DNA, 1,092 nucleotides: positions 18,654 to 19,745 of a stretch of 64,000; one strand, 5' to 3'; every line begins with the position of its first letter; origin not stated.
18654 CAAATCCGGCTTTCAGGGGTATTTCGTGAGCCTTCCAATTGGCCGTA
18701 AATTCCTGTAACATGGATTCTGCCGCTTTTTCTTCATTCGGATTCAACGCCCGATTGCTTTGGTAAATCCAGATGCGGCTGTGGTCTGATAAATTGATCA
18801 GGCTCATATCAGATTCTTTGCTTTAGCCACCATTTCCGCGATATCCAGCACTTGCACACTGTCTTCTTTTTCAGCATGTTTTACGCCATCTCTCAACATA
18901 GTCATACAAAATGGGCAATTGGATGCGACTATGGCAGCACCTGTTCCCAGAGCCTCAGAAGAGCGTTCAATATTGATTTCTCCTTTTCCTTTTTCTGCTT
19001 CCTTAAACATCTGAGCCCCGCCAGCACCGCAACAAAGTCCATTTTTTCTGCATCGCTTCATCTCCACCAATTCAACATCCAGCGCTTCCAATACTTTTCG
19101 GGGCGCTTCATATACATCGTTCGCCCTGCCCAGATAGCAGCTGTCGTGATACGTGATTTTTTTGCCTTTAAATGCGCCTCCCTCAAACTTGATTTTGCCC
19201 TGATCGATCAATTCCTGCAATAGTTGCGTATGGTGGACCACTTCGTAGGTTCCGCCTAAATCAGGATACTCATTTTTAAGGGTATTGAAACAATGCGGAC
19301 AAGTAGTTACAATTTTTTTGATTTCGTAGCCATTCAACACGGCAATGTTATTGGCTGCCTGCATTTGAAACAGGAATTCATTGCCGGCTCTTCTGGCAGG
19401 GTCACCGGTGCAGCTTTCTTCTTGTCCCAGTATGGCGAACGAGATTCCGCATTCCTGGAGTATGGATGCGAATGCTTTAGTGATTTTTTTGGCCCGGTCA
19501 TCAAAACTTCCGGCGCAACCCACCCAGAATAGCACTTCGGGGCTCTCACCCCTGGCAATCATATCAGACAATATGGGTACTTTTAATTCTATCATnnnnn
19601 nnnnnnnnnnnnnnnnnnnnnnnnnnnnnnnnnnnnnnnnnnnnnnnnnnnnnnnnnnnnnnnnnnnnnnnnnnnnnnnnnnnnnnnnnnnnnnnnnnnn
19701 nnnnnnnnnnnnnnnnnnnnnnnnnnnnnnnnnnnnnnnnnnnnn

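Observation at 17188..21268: Tightly coupled six-gene operon: HdrED/DsrMK-like membrane redox module with DUF962 (Mpo1-like), an unknown 163-aa protein and TsaB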

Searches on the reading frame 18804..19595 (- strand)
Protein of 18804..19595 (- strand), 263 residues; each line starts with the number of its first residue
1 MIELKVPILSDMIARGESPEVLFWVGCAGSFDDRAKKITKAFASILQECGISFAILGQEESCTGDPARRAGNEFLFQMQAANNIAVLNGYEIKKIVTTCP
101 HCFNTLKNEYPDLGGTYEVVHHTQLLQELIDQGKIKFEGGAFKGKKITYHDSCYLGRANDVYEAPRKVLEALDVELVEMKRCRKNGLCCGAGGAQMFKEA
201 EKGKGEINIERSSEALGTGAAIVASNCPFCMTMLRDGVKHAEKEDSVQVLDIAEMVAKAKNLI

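Call 3: search_protein_families(library=pfam, proteins=[window:18804-19595:-], max_evalue=0.01)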
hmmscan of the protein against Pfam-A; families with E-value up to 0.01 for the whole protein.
window:18804-19595:- (263 aa): 1 family
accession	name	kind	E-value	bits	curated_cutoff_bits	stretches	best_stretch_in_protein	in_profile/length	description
PF02754.22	CCG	-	2.4e-31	108.1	20.6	2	147-235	1-85/85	Cysteine-rich domain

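Call 4: search_protein_families(library=ncbifam, proteins=[window:18804-19595:-], max_evalue=0.01)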
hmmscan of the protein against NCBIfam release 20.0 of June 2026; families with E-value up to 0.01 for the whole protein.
window:18804-19595:- (263 aa): 11 families
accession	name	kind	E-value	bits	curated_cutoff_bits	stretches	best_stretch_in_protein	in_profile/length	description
NF004898.0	PRK06259.1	equivalog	3.8e-37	128.1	385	1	14-259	257-487/488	fumarate reductase (CoM/CoB) subunit TfrB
NF045670.1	quin_L_LdhH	equivalog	5.7e-34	117.4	800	1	19-257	467-706/706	L-lactate dehydrogenase (quinone) large subunit LdhH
NF045663.1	diclust_near_Sec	equivalog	5.7e-17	61.1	530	1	17-202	418-591/759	pyridine nucleotide-disulfide oxidoreductase/dicluster-binding protein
NF008369.0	PRK11168.1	equivalog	8.9e-17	61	278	1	18-238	166-384/401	anaerobic glycerol-3-phosphate dehydrogenase subunit C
NF045724.1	ferredox_TmcB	equivalog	3.1e-15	55.7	735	1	36-249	202-419/430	electron transfer complex ferredoxin TmcB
NF045711.1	sulf_resp_HmcF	equivalog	1.2e-12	47.4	750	1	95-237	279-428/457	sulfate respiration complex iron-sulfur protein HmcF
NF045796.1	DsrK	equivalog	5.8e-11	41.7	400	1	117-196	297-375/453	sulfate reduction electron transfer complex DsrMKJOP subunit DsrK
TIGR03379.1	glycerol3P_GlpC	equivalog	1.3e-09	37.3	279.9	1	20-199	163-341/397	anaerobic glycerol-3-phosphate dehydrogenase subunit GlpC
TIGR03288.1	CoB_CoM_SS_B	equivalog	2.6e-06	26.9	345.15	1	114-237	113-240/290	CoB--CoM heterodisulfide reductase subunit B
NF008434.0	PRK11274.1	equivalog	0.00012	21.2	333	1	21-237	170-391/409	glycolate oxidase subunit GlcF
NF041780.1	hetero_SS_HdrB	equivalog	0.00052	19.4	450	0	45-150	28-134/304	ferredoxin:CoB-CoM heterodisulfide reductase subunit HdrB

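Call 6: search_solved_structures(query=window:18804-19595:-, max_evalue=0.01)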
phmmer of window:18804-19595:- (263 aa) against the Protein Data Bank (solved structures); distinct sequences matched with E-value up to 0.01: 5.
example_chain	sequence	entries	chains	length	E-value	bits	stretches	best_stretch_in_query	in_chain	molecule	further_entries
9ojn_A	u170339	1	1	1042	1.9e-77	263.7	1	3-257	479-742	Iron-sulfur-binding reductase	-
9sfi_C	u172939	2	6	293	5.6e-05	26.2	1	112-237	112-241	H(2)/formate:CoB-CoM heterodisulfide,ferredoxin reductase subunit B2 | Heterodisulfide reductase subunit B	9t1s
5odc_B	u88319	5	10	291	0.00037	23.5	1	115-237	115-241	Heterodisulfide reductase, subunit B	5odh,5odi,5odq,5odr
8rvv_B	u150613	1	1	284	0.0021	21.1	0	147-256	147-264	H(2):CoB-CoM heterodisulfide,ferredoxin reductase subunit B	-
8rvu_b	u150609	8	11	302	0.0025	20.8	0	147-256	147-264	H(2):CoB-CoM heterodisulfide,ferredoxin reductase subunit B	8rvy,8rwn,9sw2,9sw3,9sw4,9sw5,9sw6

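Call 25: find_related_loci(query=window:18804-19595:-, collection=genome_contigs, flank=7000)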
Query window:18804-19595:- (263 aa) in genome_contigs; peptide patterns used: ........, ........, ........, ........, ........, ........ (x = any residue, [..] = any of these).
600 stretches matched a pattern (row limit reached: there are more); 592 encode a relative of the query (tblastn E <= 1e-3); the best 80 are kept; 80 distinct loci.
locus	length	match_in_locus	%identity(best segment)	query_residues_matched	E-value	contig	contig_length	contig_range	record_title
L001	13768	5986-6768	76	2-262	7e-141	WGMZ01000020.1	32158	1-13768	MAG: Bacteroidetes bacterium isolate RI_431 c_000000056191, whole genome shotgun sequence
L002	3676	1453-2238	75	2-262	8e-144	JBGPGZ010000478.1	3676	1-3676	MAG: Cyclobacteriaceae bacterium isolate OBJ_0618_7090110_370 k141_5614789_length_3676_cov_11.0000, whole genome shotgun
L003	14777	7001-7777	74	4-262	9e-139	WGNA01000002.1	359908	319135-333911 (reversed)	MAG: Bacteroidetes bacterium isolate RI_134 c_000000002306, whole genome shotgun sequence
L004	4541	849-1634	72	1-262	1e-137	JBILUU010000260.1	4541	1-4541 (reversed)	MAG: Bacteroidia bacterium isolate ME2018-08-14_3300043803_group8_bin104 Rohwer_bin441_scaffold_52336_c1, whole genome s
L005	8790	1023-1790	73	4-259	6e-135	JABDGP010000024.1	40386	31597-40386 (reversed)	MAG: Bacteroidetes bacterium isolate BWOrgHeat_Nextera92_MAG3 3300021015.a:Ga0206976_1045, whole genome shotgun sequence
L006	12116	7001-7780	74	4-263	7e-135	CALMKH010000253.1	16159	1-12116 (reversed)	MAG TPA_asm: uncultured Bacteroidetes bacterium isolate SRR6670123_bin.51_CONCOCT_v1.1_MAG genome assembly, contig: ERZ5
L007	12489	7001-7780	73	3-262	8e-135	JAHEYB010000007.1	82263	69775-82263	MAG: Bacteroidetes bacterium isolate nzgw118 NODE_374_length_82264_cov_5.134229, whole genome shotgun sequence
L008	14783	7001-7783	72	2-262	1e-134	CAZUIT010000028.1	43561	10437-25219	MAG TPA_asm: uncultured Burkholderiales bacterium isolate SRP118108_co5_329 genome assembly, contig: NODE_527_length_435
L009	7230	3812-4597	72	2-262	1e-134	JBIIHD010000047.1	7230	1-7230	MAG: Crocinitomicaceae bacterium isolate ME2001-07-30D7pf_3300042309_group1_bin152 Rohwer_bin722_scaffold_10658_c1, whol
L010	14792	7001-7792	73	1-262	1e-134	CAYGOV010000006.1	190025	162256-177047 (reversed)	MAG TPA_asm: uncultured Marinoscillum sp. isolate ERP117304_co1_111 genome assembly, contig: NODE_82_length_190025_cov_1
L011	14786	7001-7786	71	1-262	3e-134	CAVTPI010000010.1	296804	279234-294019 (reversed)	MAG: Crocinitomicaceae bacterium isolate MFD03250.bin.3.55 genome assembly, contig: contig_28649, whole genome shotgun s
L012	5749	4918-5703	71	1-262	1e-134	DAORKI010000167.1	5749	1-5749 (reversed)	MAG TPA_asm: Bacteroidia bacterium isolate AMR_MDS_5529 NODE_4137_length_5749_cov_8.268704, whole genome shotgun sequenc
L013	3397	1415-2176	76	4-257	1e-138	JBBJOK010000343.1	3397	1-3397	MAG: Chitinophagaceae bacterium isolate RDP_SRG_15 MBC-RDOWN_F0-S0_23944, whole genome shotgun sequence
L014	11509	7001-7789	71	1-262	7e-134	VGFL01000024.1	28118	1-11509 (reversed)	MAG: Bacteroidetes bacterium isolate M_surface_7_m2_242 M_surface_7_m2_242_Ga0194118_10001891, whole genome shotgun sequ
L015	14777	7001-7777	72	4-262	2e-133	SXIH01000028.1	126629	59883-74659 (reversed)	MAG: Bacteroidota bacterium isolate F1-120-MAGs045 F1-120__c461247, whole genome shotgun sequence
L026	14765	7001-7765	73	6-259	2e-132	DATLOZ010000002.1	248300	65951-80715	MAG TPA_asm: Cytophagaceae bacterium isolate SMAG_U13839 k141_2741930, whole genome shotgun sequence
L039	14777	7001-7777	71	4-262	1e-131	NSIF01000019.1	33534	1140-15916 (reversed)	MAG: Flavobacteriales bacterium isolate Baikal-G3 Flavobacteriales-Baikal-G3-C19, whole genome shotgun sequence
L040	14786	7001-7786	70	1-262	1e-131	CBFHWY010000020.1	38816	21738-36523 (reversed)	MAG: Salibacteraceae bacterium isolate Co_bin_273_permissive genome assembly, contig: Co_bin_273_permissive_c20, whole g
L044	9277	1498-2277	70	3-262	1e-131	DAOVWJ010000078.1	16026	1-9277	MAG TPA_asm: Maribacter sp. isolate CSMAG_1728 CSMAG_1728_k141_5368739_length_16026_cov_13.2488, whole genome shotgun se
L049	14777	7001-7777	71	4-262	3e-131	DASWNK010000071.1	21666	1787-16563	MAG TPA_asm: Bacteroidia bacterium isolate SMAG_U3412 k141_296991, whole genome shotgun sequence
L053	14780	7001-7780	71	4-262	2e-131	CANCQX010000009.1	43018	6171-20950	MAG: Flavobacteriales bacterium isolate JR-MC-I-240519-72 genome assembly, contig: JR-MC-I-240519-C1345, whole genome sh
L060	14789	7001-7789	70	1-262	8e-131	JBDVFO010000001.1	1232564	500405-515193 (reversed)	MAG: Ekhidna sp. isolate LC.102.F.A1_144_55 LC_102_F_A1_144_55_000000000001, whole genome shotgun sequence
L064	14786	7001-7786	71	2-262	6e-131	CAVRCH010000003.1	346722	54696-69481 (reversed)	MAG: uncultured Cytophagales bacterium isolate MFD03250.bin.2.34 genome assembly, contig: contig_14281, whole genome sho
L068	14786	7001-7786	69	2-262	9e-131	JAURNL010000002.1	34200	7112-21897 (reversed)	MAG: Crocinitomicaceae bacterium isolate SFB_Oligo_Co_92 k141_88534, whole genome shotgun sequence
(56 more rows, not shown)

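Call 35: search_solved_structures(query=window:18804-19595:-, max_evalue=1e-10, show_alignments=1)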
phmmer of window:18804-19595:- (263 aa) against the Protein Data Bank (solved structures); distinct sequences matched with E-value up to 1e-10: 1.
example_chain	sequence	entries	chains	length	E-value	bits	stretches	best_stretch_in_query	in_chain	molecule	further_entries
9ojn_A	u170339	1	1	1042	1.9e-77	263.7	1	3-257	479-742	Iron-sulfur-binding reductase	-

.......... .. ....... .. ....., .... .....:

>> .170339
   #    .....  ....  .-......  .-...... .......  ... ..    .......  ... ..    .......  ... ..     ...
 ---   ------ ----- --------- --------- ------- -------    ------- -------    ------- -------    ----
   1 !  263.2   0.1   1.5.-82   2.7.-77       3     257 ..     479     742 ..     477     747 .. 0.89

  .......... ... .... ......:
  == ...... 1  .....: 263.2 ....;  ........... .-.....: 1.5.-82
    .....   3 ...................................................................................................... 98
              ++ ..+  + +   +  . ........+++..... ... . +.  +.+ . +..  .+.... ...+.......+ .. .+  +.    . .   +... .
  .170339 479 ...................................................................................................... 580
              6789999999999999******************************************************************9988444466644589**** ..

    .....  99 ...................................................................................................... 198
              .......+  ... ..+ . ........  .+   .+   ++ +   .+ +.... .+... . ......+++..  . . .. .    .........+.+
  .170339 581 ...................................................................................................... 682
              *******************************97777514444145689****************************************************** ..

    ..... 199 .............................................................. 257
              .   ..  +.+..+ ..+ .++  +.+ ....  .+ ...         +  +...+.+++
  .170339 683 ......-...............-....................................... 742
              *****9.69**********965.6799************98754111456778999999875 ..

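Call 46: search_protein_families(library=pfam, proteins=[L049:4137-5114:+, L053:3256-4533:+, L068:911-3436:-, L026:8495-10471:+, L060:10460-11620:+, L064:1163-1726:+, L039:8877-10436:-, L040:12062-13348:-, L044:2926-5838:+, L044:6003-7148:+], max_evalue=0.00001)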
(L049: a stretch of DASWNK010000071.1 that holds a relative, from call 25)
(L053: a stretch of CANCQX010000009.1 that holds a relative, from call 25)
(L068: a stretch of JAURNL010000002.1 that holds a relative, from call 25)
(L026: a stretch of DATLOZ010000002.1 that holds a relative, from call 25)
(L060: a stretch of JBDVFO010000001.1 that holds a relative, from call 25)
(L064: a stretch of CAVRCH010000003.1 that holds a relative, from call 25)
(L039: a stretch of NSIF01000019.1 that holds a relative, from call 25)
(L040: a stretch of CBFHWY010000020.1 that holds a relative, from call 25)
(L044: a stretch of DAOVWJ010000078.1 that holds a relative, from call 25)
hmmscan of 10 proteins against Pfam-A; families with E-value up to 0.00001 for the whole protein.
L049:4137-5114:+ (325 aa): 1 family
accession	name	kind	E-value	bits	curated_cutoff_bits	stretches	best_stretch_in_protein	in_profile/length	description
PF02470.25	MlaD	-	3.6e-12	46.8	25.1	1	38-112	4-79/81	MlaD protein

L053:3256-4533:+ (425 aa): 1 family
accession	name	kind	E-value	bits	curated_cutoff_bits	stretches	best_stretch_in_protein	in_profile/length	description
PF01520.23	Amidase_3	-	5.7e-48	163.7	27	1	43-256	1-171/174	N-acetylmuramoyl-L-alanine amidase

L068:911-3436:- (841 aa): 1 family
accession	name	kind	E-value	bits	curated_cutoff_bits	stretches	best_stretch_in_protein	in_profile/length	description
PF19838.5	LptD_2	-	2.3e-120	402.8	22.5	1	185-654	1-464/464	LptD protein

L026:8495-10471:+ (658 aa): 3 families
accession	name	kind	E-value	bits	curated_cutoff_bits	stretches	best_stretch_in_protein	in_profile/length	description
PF00691.25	OmpA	-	2.9e-20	72.9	27.2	1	539-631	1-95/98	OmpA family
PF07676.18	PD40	-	2.2e-18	66.1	20.9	1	281-310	10-37/38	WD40-like Beta Propeller Repeat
PF13620.12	CarboxypepD_reg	-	9e-10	39.2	32.3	1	439-502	8-73/82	Carboxypeptidase regulatory-like domain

L060:10460-11620:+ (386 aa): 2 families
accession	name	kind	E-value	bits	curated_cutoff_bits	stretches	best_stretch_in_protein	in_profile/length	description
PF00586.29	AIRS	-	1e-11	45.7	24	1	43-164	10-111/112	AIR synthase related protein, N-terminal domain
PF02769.27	AIRS_C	-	5.3e-10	40.1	23.1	1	271-376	53-154/156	AIR synthase related protein, C-terminal domain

L064:1163-1726:+ (187 aa): 1 family
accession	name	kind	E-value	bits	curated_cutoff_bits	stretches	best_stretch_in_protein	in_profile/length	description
PF04079.22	SMC_ScpB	-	1.7e-51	174.4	27.4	1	7-170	2-159/160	Segregation and condensation complex subunit ScpB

L039:8877-10436:- (519 aa): 2 families
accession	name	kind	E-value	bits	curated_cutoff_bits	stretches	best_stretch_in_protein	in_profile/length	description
PF13100.11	OstA_2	-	6.5e-53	179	21.2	1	29-182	3-158/158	OstA-like protein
PF03968.19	LptD_N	-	5.4e-13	49.6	20.4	0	35-132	4-111/113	LptA/(LptD N-terminal domain) LPS transport protein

L040:12062-13348:- (428 aa): 1 family
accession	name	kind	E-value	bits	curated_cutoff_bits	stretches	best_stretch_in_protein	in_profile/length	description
PF00709.27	Adenylsucc_synt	-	7.8e-170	565.5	27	1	10-424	1-415/416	Adenylosuccinate synthetase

L044:2926-5838:+ (970 aa): 2 families
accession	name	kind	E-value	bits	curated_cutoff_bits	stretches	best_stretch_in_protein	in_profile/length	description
PF00933.27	Glyco_hydro_3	-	5e-78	263.2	27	1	45-359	2-314/316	Glycosyl hydrolase family 3 N terminal domain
PF00144.29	Beta-lactamase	-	5.7e-40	137.9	27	1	590-947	1-316/329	Beta-lactamase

L044:6003-7148:+ (381 aa): 6 families
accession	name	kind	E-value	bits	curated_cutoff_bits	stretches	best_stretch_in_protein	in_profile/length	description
PF00534.26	Glycos_transf_1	-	1.8e-40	138.7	26.4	1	195-350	12-171/172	Glycosyl transferases group 1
PF13692.12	Glyco_trans_1_4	-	2.1e-30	106.3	27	1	199-337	2-142/142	Glycosyl transferases group 1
PF13439.12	Glyco_transf_4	-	3.8e-29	102.3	28.5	1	11-178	1-168/170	Glycosyltransferase Family 4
PF13579.12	Glyco_trans_4_4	-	1.9e-16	61.2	29.7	1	12-174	1-157/158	Glycosyl transferase 4-like domain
PF13477.12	Glyco_trans_4_2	-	1.1e-11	45.5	23.4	1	21-152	16-139/139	Glycosyl transferase 4-like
PF20706.3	GT4-conflict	-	4.3e-11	42.9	26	1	229-317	233-327/385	Family 4 Glycosyltransferase in conflict systems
